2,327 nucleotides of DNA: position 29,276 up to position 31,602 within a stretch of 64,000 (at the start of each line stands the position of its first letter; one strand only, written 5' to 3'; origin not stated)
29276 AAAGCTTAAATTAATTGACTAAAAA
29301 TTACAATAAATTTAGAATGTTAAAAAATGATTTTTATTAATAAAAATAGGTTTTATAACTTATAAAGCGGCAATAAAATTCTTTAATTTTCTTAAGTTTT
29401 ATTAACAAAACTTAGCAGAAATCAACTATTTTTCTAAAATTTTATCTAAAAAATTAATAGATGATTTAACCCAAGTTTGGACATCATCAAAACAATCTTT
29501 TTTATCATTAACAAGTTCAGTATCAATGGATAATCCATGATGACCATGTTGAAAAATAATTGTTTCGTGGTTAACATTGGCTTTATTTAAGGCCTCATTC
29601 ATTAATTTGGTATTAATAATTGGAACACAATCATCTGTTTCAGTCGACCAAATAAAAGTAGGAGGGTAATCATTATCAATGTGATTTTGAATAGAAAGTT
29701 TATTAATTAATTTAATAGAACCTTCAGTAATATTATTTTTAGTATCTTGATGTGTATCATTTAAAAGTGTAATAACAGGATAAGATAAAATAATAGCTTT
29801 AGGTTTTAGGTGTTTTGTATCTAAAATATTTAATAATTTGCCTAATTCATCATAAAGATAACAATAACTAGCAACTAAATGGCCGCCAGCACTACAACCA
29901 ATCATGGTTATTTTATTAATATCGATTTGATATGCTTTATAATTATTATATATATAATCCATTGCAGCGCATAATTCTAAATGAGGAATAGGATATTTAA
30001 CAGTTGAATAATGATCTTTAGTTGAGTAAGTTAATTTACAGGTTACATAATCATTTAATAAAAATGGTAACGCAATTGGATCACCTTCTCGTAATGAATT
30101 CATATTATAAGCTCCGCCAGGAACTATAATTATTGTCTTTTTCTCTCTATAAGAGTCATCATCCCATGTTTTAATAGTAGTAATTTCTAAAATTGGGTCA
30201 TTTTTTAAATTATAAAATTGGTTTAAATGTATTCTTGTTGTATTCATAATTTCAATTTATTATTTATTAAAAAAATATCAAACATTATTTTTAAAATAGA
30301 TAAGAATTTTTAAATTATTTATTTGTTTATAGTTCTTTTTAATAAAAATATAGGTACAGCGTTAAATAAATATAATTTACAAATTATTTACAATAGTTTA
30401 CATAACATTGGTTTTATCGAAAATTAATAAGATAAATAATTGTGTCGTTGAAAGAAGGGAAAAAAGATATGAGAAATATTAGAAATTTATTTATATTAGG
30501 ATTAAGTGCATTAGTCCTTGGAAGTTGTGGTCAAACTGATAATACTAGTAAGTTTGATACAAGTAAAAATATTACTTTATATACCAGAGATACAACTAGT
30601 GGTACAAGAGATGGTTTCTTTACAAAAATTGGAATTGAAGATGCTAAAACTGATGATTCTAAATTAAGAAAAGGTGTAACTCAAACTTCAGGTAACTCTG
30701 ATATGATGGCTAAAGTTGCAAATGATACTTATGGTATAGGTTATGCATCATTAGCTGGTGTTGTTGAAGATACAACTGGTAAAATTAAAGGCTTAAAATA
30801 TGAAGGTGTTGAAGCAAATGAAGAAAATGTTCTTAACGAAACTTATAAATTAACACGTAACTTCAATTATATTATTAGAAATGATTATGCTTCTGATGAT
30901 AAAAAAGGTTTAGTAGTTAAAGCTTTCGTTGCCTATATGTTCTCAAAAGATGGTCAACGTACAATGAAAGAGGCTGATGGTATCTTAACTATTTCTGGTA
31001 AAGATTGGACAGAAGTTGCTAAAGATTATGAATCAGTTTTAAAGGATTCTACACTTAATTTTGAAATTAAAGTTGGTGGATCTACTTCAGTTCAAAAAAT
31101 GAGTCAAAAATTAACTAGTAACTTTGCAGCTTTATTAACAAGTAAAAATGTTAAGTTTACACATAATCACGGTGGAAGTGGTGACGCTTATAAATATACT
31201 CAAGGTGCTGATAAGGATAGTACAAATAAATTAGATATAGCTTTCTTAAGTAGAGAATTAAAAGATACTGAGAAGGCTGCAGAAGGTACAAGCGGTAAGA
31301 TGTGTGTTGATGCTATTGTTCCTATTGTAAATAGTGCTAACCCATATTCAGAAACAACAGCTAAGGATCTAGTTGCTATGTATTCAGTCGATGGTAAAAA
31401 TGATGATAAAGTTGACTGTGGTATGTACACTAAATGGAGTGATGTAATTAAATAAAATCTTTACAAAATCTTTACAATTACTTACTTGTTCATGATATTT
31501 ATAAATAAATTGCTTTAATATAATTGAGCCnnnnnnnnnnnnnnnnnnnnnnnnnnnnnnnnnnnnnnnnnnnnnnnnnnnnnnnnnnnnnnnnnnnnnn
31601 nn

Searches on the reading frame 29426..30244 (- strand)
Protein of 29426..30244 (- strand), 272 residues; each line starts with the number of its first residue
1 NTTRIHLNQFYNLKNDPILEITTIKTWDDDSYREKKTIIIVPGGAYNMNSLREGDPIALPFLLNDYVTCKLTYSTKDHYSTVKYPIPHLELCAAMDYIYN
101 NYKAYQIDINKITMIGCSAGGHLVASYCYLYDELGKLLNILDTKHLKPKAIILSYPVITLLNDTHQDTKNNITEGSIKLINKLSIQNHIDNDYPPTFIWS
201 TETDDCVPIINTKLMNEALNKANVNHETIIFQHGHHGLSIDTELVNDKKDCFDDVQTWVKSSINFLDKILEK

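Call 79: search_protein_families(library=pfam, proteins=[window:29426-30244:-], max_evalue=0.0001)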
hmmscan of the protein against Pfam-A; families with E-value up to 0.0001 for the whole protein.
window:29426-30244:- (272 aa): 3 families
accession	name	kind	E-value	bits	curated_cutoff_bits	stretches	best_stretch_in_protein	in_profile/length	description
PF20434.5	BD-FAE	-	8.3e-21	74.9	26.8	1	34-219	12-215/215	BD-FAE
PF07859.19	Abhydrolase_3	-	5.7e-10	39.8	25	1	83-175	44-134/210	alpha/beta hydrolase fold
PF00326.27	Peptidase_S9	-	6.9e-08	32.7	22.6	0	177-245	126-196/213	Prolyl oligopeptidase family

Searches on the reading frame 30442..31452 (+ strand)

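Call 79: search_protein_families(library=pfam, proteins=[window:30442-31452:+], max_evalue=0.0001)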
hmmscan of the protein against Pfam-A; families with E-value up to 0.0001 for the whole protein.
window:30442-31452:+ (337 aa): 1 family
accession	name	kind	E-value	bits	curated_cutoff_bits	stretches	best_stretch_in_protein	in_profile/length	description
PF12849.12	PBP_like_2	-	3.9e-18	66.6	27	2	207-334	10-125/267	PBP superfamily domain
